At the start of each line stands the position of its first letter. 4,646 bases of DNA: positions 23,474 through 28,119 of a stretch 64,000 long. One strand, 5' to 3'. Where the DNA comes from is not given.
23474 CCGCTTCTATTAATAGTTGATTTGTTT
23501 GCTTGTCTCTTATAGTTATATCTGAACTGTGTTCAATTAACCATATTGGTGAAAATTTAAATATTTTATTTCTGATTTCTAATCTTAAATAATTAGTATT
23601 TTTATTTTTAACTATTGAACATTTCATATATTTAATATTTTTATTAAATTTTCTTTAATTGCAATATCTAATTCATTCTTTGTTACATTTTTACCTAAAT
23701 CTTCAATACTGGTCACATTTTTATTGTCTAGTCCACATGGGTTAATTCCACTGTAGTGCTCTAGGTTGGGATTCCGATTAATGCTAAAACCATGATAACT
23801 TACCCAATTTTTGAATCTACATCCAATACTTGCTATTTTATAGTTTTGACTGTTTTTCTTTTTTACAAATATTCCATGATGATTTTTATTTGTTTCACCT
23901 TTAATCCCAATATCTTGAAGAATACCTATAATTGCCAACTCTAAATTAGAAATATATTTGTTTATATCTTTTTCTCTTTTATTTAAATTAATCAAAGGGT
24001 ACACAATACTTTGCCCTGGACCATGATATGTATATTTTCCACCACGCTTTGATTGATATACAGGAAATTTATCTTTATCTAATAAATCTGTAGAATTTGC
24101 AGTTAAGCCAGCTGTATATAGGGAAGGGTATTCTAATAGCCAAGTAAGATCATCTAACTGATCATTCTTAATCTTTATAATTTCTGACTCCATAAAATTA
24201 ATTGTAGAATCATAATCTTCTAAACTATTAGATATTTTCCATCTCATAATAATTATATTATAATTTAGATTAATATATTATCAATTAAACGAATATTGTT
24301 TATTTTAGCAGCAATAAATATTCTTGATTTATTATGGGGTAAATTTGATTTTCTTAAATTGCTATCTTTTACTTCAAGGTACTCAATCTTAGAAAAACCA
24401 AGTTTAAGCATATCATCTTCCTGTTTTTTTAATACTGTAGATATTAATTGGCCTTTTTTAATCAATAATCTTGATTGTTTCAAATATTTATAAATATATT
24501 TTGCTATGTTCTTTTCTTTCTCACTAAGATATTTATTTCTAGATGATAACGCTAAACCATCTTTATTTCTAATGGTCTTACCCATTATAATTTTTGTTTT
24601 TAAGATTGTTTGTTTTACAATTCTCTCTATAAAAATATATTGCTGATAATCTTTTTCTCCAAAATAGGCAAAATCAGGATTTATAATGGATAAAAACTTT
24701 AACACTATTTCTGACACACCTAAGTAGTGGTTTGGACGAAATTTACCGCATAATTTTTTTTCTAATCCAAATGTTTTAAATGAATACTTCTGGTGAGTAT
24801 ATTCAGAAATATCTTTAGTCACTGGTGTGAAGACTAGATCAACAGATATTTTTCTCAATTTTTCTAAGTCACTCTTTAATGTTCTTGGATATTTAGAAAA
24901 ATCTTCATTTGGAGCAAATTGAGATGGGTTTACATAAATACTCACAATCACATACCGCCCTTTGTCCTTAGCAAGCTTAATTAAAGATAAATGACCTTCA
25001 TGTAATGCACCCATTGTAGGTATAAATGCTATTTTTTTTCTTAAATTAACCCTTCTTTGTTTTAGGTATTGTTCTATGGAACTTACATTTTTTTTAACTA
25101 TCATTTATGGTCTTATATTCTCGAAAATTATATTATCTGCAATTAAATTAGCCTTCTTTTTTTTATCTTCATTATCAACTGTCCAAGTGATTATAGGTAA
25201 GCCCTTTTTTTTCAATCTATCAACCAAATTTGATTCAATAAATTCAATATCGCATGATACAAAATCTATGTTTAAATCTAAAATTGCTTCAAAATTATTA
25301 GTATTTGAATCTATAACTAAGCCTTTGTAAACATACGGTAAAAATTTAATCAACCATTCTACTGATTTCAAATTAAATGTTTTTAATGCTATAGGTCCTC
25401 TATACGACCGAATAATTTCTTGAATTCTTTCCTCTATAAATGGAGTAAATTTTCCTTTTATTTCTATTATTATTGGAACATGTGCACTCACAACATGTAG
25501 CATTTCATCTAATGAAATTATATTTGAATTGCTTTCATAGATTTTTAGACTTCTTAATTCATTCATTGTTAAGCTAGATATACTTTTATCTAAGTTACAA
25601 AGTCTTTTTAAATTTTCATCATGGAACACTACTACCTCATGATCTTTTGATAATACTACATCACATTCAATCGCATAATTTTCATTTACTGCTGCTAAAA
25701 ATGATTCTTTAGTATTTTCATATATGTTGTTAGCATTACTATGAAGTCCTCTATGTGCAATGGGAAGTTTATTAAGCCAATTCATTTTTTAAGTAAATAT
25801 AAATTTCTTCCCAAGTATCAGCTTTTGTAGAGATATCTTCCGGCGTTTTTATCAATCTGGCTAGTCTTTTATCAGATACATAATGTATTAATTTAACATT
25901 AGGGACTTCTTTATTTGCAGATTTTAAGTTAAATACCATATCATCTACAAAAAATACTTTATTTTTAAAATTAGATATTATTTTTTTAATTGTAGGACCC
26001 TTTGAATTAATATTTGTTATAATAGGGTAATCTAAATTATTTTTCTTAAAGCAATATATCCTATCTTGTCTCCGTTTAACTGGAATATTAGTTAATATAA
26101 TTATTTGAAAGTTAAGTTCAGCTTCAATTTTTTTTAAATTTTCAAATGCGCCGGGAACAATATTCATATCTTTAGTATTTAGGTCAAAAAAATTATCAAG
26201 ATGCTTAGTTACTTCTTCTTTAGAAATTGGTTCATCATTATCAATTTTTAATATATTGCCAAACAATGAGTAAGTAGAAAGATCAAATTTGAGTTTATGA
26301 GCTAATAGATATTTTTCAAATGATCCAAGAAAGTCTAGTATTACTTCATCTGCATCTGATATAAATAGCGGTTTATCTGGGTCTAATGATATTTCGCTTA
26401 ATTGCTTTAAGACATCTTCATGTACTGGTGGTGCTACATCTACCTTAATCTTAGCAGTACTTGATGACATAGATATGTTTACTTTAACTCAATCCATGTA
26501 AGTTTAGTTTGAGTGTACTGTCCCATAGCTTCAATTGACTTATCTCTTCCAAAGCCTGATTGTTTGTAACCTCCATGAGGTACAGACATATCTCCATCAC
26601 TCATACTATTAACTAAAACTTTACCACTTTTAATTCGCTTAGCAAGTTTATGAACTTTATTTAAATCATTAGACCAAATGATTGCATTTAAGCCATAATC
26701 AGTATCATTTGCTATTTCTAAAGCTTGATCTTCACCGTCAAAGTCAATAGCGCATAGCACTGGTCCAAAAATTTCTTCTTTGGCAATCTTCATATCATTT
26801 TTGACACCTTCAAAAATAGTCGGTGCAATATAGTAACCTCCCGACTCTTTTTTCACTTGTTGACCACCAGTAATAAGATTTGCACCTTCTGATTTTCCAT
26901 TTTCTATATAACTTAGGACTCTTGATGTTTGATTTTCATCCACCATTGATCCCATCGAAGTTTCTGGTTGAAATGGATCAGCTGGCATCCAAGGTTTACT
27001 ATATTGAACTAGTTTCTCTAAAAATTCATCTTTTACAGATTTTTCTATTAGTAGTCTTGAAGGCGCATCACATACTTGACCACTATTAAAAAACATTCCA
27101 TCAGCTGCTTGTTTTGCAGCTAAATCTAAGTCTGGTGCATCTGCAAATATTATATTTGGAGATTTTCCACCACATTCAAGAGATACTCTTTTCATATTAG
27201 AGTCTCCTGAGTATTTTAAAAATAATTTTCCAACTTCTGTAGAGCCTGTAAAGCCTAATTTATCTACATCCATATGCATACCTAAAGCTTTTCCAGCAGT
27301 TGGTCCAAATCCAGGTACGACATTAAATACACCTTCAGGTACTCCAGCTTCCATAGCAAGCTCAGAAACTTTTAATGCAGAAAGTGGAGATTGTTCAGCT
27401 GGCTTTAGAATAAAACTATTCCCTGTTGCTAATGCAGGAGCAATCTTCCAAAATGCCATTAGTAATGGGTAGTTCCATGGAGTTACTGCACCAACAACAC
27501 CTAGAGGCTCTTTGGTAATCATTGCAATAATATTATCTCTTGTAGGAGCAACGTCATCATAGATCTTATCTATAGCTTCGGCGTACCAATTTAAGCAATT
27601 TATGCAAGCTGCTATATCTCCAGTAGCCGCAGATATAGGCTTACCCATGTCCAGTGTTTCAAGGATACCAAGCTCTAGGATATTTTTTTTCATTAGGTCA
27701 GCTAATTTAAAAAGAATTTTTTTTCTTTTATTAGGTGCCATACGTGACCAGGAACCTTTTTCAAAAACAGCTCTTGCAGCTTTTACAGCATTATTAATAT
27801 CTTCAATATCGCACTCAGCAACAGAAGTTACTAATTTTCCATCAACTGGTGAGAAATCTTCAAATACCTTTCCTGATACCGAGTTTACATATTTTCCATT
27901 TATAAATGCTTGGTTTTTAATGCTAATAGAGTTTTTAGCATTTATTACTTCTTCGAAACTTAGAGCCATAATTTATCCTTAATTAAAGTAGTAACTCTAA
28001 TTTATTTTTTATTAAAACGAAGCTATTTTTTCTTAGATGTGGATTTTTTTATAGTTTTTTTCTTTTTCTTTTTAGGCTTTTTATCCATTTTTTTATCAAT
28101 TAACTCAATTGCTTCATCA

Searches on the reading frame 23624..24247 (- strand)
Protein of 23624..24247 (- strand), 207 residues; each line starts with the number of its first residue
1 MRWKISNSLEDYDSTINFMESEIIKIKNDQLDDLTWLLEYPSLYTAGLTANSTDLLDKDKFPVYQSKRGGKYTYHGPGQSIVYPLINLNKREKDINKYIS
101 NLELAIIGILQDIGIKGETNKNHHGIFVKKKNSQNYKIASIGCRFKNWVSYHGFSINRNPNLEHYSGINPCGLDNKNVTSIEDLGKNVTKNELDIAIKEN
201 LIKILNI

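Call 29: search_protein_families(library=pfam, proteins=[window:23624-24247:-], max_evalue=0.00001)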
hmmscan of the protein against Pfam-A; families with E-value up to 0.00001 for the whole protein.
window:23624-24247:- (207 aa): 1 family
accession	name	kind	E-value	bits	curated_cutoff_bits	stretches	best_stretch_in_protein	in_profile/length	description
PF21948.1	LplA-B_cat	-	6.2e-31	108.3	27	1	23-198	13-196/200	Lipoyl protein ligase A/B catalytic domain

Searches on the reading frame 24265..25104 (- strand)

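Call 29: search_protein_families(library=pfam, proteins=[window:24265-25104:-], max_evalue=0.00001)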
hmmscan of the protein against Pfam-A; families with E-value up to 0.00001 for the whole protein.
window:24265-25104:- (279 aa): 1 family
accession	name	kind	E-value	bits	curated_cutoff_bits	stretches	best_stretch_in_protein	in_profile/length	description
PF02569.21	Pantoate_ligase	-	5.7e-87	291.7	20.7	1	5-277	4-267/268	Pantoate-beta-alanine ligase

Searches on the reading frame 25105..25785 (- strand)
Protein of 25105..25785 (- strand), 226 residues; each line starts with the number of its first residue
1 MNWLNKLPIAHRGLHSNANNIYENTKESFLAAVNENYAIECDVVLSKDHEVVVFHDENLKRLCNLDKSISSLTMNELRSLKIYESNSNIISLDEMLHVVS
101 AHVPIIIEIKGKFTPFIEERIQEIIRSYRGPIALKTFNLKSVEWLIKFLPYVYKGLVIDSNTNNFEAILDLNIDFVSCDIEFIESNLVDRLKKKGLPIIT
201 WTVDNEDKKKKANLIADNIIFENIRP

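Call 29: search_protein_families(library=pfam, proteins=[window:25105-25785:-], max_evalue=0.00001)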
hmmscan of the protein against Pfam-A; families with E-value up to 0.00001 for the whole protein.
window:25105-25785:- (226 aa): 1 family
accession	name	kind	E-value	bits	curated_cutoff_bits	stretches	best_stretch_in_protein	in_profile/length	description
PF03009.23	GDPD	-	4.1e-26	93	23.6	1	11-219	1-237/244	Glycerophosphoryl diester phosphodiesterase family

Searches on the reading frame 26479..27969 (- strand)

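Call 29: search_protein_families(library=pfam, proteins=[window:26479-27969:-], max_evalue=0.00001)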
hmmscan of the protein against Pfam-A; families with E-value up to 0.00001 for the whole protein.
window:26479-27969:- (496 aa): 1 family
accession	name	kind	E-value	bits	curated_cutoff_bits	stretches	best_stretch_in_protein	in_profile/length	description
PF00171.27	Aldedh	-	1.2e-168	561.9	23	1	28-489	2-459/461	Aldehyde dehydrogenase family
